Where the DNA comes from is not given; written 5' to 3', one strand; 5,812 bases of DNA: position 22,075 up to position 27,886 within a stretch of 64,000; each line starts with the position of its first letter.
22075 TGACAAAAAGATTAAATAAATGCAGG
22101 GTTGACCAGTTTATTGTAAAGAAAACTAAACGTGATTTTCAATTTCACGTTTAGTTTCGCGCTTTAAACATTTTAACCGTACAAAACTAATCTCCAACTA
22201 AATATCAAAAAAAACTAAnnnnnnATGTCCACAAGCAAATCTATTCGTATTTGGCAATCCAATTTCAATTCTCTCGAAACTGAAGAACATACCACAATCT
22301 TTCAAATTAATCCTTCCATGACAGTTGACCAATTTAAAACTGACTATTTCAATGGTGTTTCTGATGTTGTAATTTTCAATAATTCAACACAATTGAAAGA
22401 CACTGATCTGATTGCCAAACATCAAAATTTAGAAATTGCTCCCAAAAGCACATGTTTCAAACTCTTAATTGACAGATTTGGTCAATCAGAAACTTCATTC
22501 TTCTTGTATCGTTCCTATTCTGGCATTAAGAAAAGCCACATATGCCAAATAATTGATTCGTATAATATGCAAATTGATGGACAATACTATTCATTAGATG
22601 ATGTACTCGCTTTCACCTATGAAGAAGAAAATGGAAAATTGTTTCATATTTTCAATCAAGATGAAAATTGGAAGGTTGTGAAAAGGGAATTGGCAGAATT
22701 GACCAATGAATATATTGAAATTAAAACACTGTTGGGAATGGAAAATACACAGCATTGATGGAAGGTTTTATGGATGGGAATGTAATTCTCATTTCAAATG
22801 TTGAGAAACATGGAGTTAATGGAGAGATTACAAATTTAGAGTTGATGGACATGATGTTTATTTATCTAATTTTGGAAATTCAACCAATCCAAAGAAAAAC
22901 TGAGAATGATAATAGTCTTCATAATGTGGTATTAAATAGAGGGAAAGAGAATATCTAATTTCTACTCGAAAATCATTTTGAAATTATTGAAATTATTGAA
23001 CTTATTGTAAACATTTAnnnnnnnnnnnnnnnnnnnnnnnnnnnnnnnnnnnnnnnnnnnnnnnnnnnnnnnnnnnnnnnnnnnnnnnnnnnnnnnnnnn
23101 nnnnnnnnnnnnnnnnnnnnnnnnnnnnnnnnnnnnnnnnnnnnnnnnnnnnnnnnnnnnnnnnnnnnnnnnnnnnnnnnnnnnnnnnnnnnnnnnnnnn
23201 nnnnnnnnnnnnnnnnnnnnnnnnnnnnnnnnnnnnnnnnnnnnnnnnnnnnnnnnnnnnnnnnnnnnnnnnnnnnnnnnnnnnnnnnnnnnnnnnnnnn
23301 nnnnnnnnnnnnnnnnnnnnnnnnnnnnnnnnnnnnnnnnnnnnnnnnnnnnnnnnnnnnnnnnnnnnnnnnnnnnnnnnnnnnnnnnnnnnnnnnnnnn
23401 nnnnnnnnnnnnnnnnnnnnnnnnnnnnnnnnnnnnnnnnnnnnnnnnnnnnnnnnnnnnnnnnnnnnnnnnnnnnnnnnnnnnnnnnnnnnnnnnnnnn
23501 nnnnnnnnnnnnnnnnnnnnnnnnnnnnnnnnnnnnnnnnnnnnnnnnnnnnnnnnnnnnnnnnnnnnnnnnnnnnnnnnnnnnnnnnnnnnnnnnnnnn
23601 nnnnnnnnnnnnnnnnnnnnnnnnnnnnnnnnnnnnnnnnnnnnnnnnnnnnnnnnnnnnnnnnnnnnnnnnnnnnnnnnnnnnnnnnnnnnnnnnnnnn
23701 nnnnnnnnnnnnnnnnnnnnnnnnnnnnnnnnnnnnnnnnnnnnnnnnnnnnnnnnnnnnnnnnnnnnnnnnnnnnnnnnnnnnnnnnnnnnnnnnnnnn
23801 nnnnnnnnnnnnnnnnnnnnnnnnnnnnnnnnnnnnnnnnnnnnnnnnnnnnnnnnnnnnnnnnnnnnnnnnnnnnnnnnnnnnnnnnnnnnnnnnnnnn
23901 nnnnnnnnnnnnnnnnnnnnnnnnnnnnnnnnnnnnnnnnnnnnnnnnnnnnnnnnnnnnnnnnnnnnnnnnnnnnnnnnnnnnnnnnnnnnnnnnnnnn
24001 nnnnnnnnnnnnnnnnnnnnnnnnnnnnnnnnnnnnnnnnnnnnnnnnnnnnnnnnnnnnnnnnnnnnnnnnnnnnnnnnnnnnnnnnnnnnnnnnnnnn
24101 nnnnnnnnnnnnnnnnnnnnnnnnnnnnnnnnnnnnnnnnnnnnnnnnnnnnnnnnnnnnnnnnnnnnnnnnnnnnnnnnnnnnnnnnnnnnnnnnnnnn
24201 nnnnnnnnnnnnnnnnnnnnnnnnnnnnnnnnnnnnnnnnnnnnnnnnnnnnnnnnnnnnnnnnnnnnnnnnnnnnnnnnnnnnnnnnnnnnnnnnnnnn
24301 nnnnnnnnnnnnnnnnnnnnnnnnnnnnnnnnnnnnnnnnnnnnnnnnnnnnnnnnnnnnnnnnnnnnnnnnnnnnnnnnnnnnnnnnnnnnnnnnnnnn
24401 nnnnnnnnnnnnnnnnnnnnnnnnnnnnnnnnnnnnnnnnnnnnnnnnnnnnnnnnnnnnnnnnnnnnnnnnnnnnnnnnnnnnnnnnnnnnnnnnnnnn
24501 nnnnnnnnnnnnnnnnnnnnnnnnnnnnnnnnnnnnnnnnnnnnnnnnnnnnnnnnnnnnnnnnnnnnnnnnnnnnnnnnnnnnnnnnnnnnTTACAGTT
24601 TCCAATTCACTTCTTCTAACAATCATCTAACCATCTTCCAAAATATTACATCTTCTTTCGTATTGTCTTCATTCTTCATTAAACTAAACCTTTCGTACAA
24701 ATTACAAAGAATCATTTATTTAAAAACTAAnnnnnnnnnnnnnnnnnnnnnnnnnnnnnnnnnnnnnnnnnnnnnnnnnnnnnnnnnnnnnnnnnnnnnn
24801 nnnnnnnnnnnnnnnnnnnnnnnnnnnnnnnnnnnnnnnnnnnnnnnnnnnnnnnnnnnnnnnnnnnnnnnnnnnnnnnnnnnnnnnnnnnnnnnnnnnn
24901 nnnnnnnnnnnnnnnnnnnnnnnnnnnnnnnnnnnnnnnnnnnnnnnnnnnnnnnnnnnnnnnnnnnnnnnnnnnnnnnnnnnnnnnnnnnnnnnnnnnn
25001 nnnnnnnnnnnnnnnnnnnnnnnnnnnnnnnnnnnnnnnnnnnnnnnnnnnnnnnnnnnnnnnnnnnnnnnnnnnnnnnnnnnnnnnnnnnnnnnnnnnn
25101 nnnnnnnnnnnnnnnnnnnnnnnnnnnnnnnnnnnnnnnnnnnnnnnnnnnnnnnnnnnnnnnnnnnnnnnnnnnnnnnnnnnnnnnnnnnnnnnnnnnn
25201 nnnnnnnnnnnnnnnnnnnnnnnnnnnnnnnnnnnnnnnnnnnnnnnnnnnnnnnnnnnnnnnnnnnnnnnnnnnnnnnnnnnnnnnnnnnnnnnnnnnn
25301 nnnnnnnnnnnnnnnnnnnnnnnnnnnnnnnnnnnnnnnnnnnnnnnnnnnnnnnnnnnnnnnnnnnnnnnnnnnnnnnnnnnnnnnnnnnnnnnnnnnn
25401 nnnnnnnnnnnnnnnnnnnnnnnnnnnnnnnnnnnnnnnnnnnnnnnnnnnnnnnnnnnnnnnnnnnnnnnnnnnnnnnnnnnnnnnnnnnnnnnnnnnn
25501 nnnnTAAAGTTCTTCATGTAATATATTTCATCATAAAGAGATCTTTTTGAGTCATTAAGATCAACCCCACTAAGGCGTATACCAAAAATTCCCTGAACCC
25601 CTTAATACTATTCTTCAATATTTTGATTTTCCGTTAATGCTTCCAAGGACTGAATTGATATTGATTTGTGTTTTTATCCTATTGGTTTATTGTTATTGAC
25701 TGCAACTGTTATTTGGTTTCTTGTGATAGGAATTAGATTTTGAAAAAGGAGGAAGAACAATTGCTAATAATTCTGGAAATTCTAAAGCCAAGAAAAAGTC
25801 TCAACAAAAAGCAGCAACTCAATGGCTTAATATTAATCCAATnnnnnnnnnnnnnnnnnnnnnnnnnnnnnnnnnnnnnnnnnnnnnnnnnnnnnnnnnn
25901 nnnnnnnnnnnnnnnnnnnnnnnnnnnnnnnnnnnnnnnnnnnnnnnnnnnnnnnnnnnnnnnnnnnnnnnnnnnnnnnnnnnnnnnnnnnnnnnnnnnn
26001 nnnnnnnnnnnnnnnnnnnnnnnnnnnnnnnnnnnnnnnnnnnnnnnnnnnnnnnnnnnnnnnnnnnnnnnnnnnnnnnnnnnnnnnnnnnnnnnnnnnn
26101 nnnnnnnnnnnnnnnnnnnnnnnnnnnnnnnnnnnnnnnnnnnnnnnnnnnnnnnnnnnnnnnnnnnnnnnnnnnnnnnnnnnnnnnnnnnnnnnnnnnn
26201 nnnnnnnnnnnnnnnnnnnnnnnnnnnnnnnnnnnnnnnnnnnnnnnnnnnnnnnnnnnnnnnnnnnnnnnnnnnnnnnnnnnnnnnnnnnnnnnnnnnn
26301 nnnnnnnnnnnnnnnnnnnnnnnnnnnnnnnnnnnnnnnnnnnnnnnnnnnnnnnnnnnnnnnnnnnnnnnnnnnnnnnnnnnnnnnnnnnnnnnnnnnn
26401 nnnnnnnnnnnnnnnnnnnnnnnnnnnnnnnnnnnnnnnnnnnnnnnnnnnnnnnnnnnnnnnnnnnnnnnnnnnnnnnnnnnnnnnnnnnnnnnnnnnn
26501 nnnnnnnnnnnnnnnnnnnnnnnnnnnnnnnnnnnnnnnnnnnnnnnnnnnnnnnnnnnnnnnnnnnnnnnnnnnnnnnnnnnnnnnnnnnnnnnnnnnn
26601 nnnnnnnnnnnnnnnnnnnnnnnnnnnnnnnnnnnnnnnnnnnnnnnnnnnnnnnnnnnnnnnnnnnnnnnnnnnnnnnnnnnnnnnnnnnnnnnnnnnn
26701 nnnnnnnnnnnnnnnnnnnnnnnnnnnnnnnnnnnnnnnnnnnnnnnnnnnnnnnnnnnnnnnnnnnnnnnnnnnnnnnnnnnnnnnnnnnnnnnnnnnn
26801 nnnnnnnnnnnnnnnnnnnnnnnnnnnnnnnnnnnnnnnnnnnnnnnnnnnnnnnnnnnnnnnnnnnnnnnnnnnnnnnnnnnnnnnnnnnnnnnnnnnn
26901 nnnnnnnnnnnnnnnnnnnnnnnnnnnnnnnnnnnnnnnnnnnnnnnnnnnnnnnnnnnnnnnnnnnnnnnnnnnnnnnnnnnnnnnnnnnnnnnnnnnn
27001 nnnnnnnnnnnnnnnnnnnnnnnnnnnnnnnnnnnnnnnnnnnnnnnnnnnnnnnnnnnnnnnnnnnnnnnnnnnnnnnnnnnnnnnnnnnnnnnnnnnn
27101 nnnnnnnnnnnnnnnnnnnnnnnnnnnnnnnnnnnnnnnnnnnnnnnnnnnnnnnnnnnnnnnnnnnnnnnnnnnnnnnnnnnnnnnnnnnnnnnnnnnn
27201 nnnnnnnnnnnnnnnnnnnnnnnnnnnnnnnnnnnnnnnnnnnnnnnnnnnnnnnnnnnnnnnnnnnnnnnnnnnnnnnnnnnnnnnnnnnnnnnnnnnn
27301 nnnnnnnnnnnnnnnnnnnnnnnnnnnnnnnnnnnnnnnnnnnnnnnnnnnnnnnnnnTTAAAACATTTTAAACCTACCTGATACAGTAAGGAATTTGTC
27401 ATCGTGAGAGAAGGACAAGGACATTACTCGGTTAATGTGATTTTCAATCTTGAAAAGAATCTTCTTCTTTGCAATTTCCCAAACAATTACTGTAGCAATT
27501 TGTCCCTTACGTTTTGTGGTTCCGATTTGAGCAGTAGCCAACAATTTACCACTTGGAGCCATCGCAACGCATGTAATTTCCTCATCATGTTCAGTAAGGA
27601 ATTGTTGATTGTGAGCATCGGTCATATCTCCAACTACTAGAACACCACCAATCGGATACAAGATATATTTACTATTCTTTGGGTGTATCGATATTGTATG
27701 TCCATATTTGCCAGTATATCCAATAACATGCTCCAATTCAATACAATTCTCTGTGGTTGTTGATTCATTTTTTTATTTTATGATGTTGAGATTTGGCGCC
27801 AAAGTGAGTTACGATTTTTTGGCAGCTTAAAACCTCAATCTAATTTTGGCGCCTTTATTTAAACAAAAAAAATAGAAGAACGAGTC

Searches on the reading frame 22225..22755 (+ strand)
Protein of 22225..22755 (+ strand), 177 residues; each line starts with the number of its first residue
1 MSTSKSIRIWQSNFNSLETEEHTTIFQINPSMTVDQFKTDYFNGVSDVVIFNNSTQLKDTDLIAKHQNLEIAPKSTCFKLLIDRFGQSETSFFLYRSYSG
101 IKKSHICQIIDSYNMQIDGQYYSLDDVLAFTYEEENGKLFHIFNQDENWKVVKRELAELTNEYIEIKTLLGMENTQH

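Call 13: search_protein_families(library=pfam, proteins=[window:22225-22755:+], max_evalue=0.01)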
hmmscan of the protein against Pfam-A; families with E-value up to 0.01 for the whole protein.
window:22225-22755:+ (177 aa): 0 families

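Call 51: search_solved_structures(query=window:22225-22755:+, max_evalue=1)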
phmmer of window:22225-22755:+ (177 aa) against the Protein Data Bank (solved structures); distinct sequences matched with E-value up to 1: 5.
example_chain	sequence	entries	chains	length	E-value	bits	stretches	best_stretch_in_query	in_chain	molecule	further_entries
1pqs_A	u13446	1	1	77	0.024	17.8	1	110-167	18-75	Cell division control protein 24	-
1tz1_A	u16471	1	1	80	0.026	17.6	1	110-167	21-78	Cell division control protein 24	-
1q1o_A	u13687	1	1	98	0.033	17.3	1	109-167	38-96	Cell division control protein 24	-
2kfk_B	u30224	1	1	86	0.036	17.2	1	110-167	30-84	Cell division control protein 24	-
2kfj_A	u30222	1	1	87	0.037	17.2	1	110-167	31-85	Cell division control protein 24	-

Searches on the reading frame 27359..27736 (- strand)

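Call 13: search_protein_families(library=pfam, proteins=[window:27359-27736:-], max_evalue=0.01)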
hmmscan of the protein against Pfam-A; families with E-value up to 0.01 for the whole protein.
window:27359-27736:- (125 aa): 23 families
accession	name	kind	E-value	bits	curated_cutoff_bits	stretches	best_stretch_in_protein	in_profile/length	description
PF23409.1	Beta-prop_EML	-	3.8e-12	46.7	88.2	1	43-116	1-80/267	Echinoderm microtubule-associated protein first beta-propeller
PF25174.1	Beta-prop_THOC3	-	1.9e-09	37.3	305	1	19-119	139-231/272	THOC3 beta-propeller domain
PF25173.1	Beta-prop_WDR3_1st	-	2.1e-08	34.5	154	1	32-120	52-132/184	WDR3 first beta-propeller domain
PF24814.1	WD40_Prp19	-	4.3e-08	33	320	1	14-112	96-188/281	Prp19 WD40 domain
PF00400.38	WD40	-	4.5e-08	33.7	27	1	45-69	5-29/39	WD domain, G-beta repeat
PF24780.1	WD40_MABP1-WDR62_1st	-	9.5e-08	32.1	496.3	1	21-120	8-101/328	MABP1/WDR62 first WD40 domain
PF24817.1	WD40_WDHD1_1st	-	2.3e-07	30.7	109.9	1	14-117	183-281/291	WDHD1 first WD40 domain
PF23414.1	Beta-prop_EML_2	-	3.4e-06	27.1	90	1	16-119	5-99/266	Echinoderm microtubule-associated protein second beta-propeller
PF24807.1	WD40_CDC20-Fz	-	0.00018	21.3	200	1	41-114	39-190/292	CDC20/Fizzy WD40 domain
PF24105.1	Beta-prop_CAF1B_HIR1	-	0.00035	20.1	80.5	1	28-121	149-242/383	CAF1B/HIR1 beta-propeller domain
PF23393.2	Beta-prop_WDR90_POC16_2nd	-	0.00043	20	60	0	82-119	59-96/291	WDR90/POC16, second beta-propeller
PF25391.1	WD40_Gbeta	-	0.00078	19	150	1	6-116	179-285/340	G protein beta WD-40 repeat protein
PF21029.3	RMC1_N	-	0.001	19.6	27.3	0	74-119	12-57/119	Regulator of MON1-CCZ1 complex, N-terminal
PF25172.1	Beta-prop_WDR3_2nd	-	0.0012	18.6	140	0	10-119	39-151/293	WDR3 second beta-propeller domain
PF23381.1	Beta-prop_IFT122_1st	-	0.0015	17.9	28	1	14-100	16-93/350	IFT122 first beta-propeller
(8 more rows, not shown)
